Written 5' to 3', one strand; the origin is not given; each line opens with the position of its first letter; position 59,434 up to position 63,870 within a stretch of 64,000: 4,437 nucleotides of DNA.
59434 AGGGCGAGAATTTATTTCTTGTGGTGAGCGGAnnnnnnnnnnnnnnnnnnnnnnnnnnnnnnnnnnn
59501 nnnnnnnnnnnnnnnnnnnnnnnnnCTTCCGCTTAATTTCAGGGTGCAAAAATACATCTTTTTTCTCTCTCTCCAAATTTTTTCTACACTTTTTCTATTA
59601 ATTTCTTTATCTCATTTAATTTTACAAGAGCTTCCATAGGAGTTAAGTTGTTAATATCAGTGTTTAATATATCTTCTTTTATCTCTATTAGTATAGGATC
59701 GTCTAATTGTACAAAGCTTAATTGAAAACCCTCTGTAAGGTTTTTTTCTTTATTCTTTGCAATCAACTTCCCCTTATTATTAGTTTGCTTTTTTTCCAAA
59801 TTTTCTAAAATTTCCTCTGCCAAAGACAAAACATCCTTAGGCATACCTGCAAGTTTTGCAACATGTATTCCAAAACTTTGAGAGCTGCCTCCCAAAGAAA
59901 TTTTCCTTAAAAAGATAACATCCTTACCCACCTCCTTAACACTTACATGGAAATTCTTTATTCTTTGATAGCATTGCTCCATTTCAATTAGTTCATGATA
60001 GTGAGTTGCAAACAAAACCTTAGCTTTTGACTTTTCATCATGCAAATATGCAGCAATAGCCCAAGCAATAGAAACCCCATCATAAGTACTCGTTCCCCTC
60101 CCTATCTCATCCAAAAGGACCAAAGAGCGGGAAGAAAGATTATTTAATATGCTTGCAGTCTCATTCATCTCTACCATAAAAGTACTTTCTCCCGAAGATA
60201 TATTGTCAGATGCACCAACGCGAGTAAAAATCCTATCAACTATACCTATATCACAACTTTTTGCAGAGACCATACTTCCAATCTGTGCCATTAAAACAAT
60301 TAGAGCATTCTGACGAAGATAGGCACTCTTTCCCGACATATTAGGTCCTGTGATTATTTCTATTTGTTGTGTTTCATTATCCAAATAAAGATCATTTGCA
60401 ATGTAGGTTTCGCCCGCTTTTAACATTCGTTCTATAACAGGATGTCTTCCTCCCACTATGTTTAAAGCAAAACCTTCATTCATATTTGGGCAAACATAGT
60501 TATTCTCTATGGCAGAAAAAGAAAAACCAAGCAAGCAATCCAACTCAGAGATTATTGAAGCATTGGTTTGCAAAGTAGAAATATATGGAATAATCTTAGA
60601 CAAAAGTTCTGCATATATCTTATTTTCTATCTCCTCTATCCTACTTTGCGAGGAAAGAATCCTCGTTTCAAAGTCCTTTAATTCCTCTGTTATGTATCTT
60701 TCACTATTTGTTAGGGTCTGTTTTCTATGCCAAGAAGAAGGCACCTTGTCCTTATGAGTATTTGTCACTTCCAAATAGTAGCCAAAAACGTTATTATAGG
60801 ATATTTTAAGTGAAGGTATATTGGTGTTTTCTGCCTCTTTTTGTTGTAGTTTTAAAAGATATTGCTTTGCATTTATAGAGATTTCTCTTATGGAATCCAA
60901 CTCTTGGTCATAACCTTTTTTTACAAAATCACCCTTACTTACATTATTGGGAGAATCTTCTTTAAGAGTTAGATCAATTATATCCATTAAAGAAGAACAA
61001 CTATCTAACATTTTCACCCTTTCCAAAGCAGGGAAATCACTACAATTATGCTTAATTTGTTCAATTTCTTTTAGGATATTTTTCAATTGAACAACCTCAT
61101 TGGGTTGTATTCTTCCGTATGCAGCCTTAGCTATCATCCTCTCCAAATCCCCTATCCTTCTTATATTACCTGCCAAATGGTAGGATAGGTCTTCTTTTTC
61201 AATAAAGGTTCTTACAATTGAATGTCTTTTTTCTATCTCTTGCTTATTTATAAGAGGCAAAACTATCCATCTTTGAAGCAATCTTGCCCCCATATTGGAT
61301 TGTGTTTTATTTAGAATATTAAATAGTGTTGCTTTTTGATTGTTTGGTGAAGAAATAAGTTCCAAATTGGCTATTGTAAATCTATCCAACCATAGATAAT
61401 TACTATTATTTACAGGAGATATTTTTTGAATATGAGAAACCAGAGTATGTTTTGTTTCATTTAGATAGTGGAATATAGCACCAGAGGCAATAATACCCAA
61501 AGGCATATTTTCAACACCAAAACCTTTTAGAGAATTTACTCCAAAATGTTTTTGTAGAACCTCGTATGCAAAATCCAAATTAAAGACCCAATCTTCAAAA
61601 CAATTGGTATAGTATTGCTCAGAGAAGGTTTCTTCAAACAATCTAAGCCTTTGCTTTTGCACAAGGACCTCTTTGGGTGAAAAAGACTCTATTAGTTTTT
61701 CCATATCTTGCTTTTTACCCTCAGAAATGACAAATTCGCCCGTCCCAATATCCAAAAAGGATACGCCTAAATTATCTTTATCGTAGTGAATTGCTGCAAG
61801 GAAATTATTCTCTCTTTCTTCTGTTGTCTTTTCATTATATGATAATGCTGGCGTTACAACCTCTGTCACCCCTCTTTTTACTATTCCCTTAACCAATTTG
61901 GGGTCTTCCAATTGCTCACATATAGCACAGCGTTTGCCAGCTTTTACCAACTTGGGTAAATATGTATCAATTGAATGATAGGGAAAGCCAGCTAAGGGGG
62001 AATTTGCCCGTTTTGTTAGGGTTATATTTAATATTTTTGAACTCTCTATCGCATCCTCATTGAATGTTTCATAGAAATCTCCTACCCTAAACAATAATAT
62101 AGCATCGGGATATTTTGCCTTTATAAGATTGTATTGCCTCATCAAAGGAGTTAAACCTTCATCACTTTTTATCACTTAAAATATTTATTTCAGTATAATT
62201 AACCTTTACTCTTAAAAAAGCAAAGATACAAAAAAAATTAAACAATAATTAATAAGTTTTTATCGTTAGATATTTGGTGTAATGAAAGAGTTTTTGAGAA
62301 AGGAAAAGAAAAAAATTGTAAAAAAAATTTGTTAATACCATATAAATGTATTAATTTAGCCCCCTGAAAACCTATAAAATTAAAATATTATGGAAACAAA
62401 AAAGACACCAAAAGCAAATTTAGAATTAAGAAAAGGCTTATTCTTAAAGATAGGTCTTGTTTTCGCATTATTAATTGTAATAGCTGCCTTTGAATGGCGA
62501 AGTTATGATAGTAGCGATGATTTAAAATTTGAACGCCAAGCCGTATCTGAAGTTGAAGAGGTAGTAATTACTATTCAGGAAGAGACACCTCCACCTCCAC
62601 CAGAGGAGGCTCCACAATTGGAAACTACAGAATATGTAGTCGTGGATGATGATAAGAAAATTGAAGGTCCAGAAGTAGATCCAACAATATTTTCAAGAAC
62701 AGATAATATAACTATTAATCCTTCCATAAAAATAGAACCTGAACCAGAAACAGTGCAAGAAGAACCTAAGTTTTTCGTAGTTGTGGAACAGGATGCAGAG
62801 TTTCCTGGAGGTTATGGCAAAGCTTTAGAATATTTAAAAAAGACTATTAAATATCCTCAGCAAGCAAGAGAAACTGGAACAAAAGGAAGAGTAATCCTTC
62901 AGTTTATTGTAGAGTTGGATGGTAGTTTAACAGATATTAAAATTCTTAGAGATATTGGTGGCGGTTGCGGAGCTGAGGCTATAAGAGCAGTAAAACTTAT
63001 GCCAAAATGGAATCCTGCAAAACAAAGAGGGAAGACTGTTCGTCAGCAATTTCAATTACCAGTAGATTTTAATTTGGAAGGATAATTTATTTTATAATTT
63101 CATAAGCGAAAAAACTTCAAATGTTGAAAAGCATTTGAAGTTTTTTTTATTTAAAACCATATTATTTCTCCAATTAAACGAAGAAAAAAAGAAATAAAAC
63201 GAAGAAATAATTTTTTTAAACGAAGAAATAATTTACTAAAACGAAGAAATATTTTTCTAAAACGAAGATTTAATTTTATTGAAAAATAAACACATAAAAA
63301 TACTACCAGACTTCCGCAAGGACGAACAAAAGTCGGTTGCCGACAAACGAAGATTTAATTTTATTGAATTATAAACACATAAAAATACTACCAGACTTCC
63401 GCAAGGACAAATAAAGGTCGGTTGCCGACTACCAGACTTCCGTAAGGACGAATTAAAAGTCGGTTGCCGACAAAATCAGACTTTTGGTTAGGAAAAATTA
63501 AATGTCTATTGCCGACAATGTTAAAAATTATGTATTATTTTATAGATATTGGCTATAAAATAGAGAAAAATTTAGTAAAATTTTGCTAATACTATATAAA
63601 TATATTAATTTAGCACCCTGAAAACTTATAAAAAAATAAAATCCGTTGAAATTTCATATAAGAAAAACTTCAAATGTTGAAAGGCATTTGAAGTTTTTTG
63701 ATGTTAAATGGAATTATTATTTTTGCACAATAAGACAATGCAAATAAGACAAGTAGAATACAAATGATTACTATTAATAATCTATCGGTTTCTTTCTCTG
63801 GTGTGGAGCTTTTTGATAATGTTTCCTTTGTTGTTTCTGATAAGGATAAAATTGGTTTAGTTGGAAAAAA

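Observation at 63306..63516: ~40-bp double-hairpin units with covarying stems (about 19 copies in window)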

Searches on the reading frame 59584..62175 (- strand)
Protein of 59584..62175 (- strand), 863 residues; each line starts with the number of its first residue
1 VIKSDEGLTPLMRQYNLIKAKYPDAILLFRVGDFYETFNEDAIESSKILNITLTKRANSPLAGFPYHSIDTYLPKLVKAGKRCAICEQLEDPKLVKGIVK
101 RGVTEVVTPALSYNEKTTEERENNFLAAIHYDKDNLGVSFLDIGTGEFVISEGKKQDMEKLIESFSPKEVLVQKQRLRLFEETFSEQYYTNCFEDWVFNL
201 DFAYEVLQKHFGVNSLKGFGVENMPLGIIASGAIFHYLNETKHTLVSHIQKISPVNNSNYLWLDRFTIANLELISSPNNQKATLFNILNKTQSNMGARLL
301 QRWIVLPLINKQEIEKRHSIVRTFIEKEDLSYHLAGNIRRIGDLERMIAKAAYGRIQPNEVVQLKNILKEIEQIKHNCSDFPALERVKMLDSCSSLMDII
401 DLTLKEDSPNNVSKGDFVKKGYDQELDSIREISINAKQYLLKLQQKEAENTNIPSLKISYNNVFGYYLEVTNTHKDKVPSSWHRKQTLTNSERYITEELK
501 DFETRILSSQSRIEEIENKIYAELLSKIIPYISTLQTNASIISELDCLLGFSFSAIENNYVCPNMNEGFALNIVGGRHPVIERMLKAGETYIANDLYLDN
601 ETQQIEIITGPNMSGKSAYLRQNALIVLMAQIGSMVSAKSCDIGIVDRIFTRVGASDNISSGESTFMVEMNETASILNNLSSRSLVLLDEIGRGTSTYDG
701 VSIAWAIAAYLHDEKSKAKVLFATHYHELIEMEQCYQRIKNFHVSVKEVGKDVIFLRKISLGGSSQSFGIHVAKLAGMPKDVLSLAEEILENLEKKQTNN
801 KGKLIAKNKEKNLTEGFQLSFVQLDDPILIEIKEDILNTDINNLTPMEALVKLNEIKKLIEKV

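Call 19: find_homologous_proteins(query=window:59584-62175:-, max_evalue=1e-100)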
Query window:59584-62175:- (863 aa): 8000 proteins with E <= 1e-100 among 8000 candidates; the best 120 are listed.
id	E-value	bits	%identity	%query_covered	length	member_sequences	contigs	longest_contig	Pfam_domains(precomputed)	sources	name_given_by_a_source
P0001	0.0e+0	1914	100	100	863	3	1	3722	PF01624.26,PF05192.24,PF05188.24,PF05190.24,PF00488.28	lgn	-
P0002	0.0e+0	1366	70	100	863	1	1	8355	PF01624.26,PF05192.24,PF05188.24,PF05190.24,PF00488.28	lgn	-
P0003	0.0e+0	1365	70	100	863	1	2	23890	PF01624.26,PF05192.24,PF05188.24,PF05190.24,PF00488.28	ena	-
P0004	0.0e+0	1364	70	100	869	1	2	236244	PF01624.26,PF05192.24,PF05188.24,PF05190.24,PF00488.28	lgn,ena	-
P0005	0.0e+0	1364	70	100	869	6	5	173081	PF01624.26,PF05192.24,PF05188.24,PF05190.24,PF00488.28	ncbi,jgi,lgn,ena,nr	ncbi:MAG: DNA mismatch repair protein MutS [Bacteroidales bacterium]|jgi:DNA mismatch repair protein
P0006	0.0e+0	1364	70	100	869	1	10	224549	PF01624.26,PF05192.24,PF05188.24,PF05190.24,PF00488.28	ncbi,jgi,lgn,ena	jgi:DNA mismatch repair protein MutS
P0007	0.0e+0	1364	70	100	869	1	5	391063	PF01624.26,PF05192.24,PF05188.24,PF05190.24,PF00488.28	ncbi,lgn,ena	-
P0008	0.0e+0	1362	70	100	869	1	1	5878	PF01624.26,PF05192.24,PF05188.24,PF05190.24,PF00488.28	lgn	-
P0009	0.0e+0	1361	70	100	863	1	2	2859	PF01624.26,PF05192.24,PF05188.24,PF05190.24,PF00488.28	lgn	-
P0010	0.0e+0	1361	70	100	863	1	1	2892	PF01624.26,PF05192.24,PF05188.24,PF05190.24,PF00488.28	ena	-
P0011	0.0e+0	1360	69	100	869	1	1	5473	PF01624.26,PF05192.24,PF05188.24,PF05190.24,PF00488.28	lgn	-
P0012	0.0e+0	1360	70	99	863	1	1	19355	PF01624.26,PF05192.24,PF05188.24,PF05190.24,PF00488.28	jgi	jgi:DNA mismatch repair protein MutS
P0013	0.0e+0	1359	69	100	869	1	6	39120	PF01624.26,PF05192.24,PF05188.24,PF05190.24,PF00488.28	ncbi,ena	-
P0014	0.0e+0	1359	70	100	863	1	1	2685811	PF01624.26,PF05192.24,PF05188.24,PF05190.24,PF00488.28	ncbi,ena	-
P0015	0.0e+0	1359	69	100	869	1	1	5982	PF01624.26,PF05192.24,PF05188.24,PF05190.24,PF00488.28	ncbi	ncbi:MAG: DNA mismatch repair protein MutS [Bacteroidales bacterium]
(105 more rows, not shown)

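Call 24: find_encoding_contigs(protein=P0014, flank=10000, max_places=3)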
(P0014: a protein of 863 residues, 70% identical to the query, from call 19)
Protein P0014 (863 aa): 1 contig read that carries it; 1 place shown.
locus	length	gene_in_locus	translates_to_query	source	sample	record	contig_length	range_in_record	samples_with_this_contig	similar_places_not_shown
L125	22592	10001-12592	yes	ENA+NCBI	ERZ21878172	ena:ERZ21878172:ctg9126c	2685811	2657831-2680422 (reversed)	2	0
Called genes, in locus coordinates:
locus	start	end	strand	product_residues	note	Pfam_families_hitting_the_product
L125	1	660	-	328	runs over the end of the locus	PF20511:PMI_typeI_cat, PF21621:MPI_cupin_dom (weak)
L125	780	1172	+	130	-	PF03544:TonB_C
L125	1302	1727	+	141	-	PF03544:TonB_C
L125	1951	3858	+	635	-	PF00012:HSP70, PF06723:MreB_Mbl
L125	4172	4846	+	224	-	PF16266:DUF4919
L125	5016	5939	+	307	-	-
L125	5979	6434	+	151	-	PF01797:Y1_Tnp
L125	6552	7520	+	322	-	-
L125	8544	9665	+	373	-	-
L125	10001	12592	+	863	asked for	PF01624:MutS_I, PF05188:MutS_II, PF05192:MutS_III, PF05190:MutS_IV, PF00488:MutS_V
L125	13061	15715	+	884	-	PF08447:PAS_3 (faint), PF00512:HisKA, PF02518:HATPase_c, PF00072:Response_reg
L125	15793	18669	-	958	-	PF26549:Tricorn_N (weak)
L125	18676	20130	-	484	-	PF01546:Peptidase_M20, PF07687:M20_dimer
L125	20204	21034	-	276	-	PF00288:GHMP_kinases_N, PF08544:GHMP_kinases_C (weak)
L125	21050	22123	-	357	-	PF17761:DUF1016_N, PF06250:YhcG_C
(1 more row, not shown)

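Call 35: find_encoding_contigs(protein=P0007, flank=10000, max_places=2)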
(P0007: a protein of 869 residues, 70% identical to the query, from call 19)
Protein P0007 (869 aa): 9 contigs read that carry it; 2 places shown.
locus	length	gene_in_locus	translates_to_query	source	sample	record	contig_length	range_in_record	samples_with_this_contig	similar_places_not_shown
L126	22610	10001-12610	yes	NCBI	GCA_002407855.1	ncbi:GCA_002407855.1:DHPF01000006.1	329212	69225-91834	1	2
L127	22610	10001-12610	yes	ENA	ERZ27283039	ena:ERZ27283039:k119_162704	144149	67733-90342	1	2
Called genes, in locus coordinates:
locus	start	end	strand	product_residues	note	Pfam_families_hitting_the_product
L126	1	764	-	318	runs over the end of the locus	PF20511:PMI_typeI_cat, PF21621:MPI_cupin_dom (faint)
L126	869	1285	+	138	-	PF03544:TonB_C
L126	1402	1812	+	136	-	PF03544:TonB_C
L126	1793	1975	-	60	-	-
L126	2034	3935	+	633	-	PF00012:HSP70, PF06723:MreB_Mbl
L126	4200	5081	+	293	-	PF02498:Bro-N (weak), PF02661:Fic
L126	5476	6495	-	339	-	PF00580:UvrD-helicase (faint), PF01443:Viral_helicase1 (faint)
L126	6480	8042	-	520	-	PF02463:SMC_N, PF13175:AAA_15, PF13476:AAA_23, PF13555:AAA_29 (weak), PF13304:AAA_21, PF13175:AAA_15, PF20469:OLD-like_TOPRIM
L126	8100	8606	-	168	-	-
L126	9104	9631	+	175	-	-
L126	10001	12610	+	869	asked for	PF01624:MutS_I, PF05188:MutS_II, PF05192:MutS_III, PF05190:MutS_IV, PF00488:MutS_V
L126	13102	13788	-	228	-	PF01509:TruB_N, PF16198:TruB_C_2 (weak)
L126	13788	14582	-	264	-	PF02673:BacA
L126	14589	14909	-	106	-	PF11297:DUF3098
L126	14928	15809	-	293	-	PF18075:FtsX_ECD, PF02687:FtsX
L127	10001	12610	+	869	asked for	PF01624:MutS_I, PF05188:MutS_II, PF05192:MutS_III, PF05190:MutS_IV, PF00488:MutS_V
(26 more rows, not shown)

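Call 36: find_encoding_contigs(protein=P0003, flank=10000, max_places=2)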
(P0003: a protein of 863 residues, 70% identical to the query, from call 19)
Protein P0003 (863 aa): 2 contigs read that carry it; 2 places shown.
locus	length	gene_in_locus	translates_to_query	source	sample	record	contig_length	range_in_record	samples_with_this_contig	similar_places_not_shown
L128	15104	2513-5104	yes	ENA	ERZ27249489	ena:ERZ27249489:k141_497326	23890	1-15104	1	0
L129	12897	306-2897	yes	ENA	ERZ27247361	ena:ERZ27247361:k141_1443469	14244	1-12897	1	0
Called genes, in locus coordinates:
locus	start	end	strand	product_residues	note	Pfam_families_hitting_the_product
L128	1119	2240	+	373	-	-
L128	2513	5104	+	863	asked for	PF01624:MutS_I, PF05188:MutS_II, PF05192:MutS_III, PF05190:MutS_IV, PF00488:MutS_V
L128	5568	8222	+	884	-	PF08447:PAS_3 (faint), PF00512:HisKA, PF02518:HATPase_c, PF00072:Response_reg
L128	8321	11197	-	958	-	PF26549:Tricorn_N (weak)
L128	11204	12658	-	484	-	PF01546:Peptidase_M20, PF07687:M20_dimer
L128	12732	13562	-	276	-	PF00288:GHMP_kinases_N, PF08544:GHMP_kinases_C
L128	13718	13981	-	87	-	-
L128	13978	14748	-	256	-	-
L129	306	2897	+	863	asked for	PF01624:MutS_I, PF05188:MutS_II, PF05192:MutS_III, PF05190:MutS_IV, PF00488:MutS_V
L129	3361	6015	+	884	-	PF08447:PAS_3 (faint), PF00512:HisKA, PF02518:HATPase_c, PF00072:Response_reg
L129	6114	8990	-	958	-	PF26549:Tricorn_N (weak)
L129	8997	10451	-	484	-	PF01546:Peptidase_M20, PF07687:M20_dimer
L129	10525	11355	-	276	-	PF00288:GHMP_kinases_N, PF08544:GHMP_kinases_C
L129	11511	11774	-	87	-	-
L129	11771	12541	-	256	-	-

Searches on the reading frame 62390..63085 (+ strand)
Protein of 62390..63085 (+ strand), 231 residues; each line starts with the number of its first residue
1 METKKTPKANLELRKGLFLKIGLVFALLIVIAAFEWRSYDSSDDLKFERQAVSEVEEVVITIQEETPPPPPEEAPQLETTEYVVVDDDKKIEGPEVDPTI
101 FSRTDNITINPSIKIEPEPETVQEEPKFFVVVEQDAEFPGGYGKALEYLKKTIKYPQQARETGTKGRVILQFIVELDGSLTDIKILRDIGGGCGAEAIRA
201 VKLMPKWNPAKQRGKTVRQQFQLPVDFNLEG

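Call 12: find_encoding_contigs(protein=window:62390-63085:+, flank=10000, max_places=6)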
Protein window:62390-63085:+ (231 aa): 1 contig read that carries it; 1 place shown.
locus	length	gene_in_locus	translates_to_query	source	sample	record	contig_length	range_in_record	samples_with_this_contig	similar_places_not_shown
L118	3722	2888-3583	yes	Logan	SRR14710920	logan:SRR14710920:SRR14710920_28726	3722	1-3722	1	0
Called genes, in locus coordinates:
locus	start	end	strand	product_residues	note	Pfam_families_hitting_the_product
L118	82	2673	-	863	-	PF01624:MutS_I, PF05188:MutS_II, PF05192:MutS_III, PF05190:MutS_IV, PF00488:MutS_V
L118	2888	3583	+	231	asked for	PF03544:TonB_C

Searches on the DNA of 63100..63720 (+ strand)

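Call 28: search_rna_families(source=window, start=63100, end=63720, threshold=evalue, max_evalue=10)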
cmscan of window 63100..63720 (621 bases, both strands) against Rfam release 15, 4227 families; matches with E-value up to 10: 12.
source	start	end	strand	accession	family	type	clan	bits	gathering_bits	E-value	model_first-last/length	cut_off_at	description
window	63669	63713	+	RF01586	snoR09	Gene; snRNA; snoRNA; CD-box;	-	18.5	50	8.3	1-84/84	no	small nucleolar RNA snoR09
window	63608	63712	+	RF02905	sRNA41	Gene; sRNA;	-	18.2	45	2.6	1-113/113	no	Archaeal Small RNA 41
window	63337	63403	-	RF03814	mir-2797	Gene; miRNA;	-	17.8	74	2.6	1-77/77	no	mir-2797 microRNA precursor family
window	63274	63309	+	RF01810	pntA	Gene; sRNA;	-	17.1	54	7.7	1-62/62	no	pntA sRNA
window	63642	63712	+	RF02618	SSRC34_2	Gene; sRNA;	-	16.9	48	5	1-84/125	no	Streptococcus sRNA 34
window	63654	63704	+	RF03498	mir-3145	Gene; miRNA;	-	16.5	98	3.3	1-84/84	no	mir-3145 microRNA precursor family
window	63109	63146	-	RF03623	mir-1252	Gene; miRNA;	-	16.5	70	8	1-65/65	no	mir-1252 microRNA precursor family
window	63139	63194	-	RF01714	Ocean-V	Gene; sRNA;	-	16.3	75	1.9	1-72/72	no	Ocean-V RNA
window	63112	63143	-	RF03303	mir-973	Gene; miRNA;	-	15.5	63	7.4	1-84/84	no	mir-973 microRNA precursor family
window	63472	63532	-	RF02701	PsrR1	Gene; sRNA;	-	14.3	42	7.2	1-79/79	no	Photosynthesis regulatory RNA1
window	63630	63691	-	RF02189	ST7-OT4_3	Gene; lncRNA;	-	11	50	3.9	241-302/302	no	ST7 overlapping transcript 4 conserved region 3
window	63662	63720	-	RF02377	SurA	Gene; sRNA;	-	9.8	100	4.4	217-279/279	5'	SurA sRNA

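Call 55: search_dna_similar(query=window:63296-63520:+, collection=plasmids, mode=distant, max_evalue=0.01, max_rows=10)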
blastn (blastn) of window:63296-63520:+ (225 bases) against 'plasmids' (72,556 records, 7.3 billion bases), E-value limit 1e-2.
No match.

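Call 56: search_dna_similar(query=window:63296-63520:+, collection=phages, mode=distant, max_evalue=0.01, max_rows=10)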
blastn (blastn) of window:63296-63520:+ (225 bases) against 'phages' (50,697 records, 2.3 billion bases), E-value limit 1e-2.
No match.
